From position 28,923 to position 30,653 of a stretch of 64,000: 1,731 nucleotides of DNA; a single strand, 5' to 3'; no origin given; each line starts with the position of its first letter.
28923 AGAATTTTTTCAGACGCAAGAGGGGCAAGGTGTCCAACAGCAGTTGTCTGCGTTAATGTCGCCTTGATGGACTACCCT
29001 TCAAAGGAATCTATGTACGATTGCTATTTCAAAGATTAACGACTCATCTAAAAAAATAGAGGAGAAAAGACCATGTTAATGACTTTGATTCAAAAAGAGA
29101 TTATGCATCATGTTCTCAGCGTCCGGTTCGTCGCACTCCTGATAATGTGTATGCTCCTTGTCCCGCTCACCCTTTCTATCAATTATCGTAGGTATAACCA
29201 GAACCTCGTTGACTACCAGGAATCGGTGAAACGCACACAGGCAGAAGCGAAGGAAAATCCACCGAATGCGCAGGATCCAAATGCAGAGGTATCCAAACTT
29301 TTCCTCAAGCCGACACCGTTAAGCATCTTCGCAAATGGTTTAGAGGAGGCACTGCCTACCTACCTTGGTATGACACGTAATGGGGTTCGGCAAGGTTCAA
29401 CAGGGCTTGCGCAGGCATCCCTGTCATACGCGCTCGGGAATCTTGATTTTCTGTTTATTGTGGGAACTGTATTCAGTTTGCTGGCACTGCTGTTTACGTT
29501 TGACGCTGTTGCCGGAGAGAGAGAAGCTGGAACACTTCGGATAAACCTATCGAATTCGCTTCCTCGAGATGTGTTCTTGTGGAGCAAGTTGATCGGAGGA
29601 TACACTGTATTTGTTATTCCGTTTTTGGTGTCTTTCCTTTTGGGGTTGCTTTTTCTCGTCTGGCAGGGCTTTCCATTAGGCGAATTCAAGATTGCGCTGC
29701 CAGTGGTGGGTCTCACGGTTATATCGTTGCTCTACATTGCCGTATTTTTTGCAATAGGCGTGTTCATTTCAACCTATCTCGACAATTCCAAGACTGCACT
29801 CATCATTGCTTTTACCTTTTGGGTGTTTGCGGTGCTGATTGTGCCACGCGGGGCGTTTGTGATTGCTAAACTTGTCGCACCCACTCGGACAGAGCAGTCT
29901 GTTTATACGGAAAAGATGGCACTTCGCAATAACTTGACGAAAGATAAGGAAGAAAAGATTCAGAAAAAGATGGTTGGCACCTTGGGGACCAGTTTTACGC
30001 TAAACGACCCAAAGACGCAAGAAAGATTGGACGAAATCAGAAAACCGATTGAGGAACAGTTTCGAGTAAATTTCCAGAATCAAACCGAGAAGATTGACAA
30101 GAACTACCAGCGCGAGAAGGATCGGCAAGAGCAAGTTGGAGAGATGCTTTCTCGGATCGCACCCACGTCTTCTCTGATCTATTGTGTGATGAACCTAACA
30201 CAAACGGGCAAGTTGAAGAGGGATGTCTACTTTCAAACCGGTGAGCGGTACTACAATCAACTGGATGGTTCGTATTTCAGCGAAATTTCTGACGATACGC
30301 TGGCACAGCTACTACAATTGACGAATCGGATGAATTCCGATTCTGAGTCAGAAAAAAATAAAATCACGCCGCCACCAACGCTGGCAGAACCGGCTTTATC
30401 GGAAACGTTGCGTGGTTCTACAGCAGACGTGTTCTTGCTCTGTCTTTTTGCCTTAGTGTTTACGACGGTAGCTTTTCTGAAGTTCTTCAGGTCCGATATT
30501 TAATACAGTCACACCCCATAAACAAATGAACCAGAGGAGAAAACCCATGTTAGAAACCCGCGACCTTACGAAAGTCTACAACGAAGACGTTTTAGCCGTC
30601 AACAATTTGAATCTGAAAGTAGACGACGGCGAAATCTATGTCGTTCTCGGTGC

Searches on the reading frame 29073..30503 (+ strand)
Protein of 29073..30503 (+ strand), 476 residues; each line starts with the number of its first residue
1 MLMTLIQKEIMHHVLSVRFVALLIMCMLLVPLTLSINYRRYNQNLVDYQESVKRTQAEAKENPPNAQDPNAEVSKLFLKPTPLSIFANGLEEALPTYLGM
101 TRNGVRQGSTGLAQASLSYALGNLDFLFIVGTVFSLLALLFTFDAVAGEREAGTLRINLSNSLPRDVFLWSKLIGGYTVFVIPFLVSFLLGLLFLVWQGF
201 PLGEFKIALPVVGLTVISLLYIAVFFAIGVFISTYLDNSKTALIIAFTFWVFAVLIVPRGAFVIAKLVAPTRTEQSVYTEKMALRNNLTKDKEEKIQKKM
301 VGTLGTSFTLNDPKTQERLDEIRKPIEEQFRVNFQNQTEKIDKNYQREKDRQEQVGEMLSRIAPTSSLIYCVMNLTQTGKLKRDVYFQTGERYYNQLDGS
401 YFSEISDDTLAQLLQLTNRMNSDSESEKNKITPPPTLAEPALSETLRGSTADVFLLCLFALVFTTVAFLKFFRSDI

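Call 12: search_protein_families(library=pfam, proteins=[window:29073-30503:+], max_evalue=0.001)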
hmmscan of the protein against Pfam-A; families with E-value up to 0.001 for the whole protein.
window:29073-30503:+ (476 aa): 2 families
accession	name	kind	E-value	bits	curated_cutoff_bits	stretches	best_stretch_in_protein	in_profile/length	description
PF12679.13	ABC2_membrane_2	-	1.5e-32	113.5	27.2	1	4-476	2-283/283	ABC-2 family transporter protein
PF12698.13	ABC2_membrane_3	-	6.5e-11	42.3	31.6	1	122-257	163-287/347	ABC-2 family transporter protein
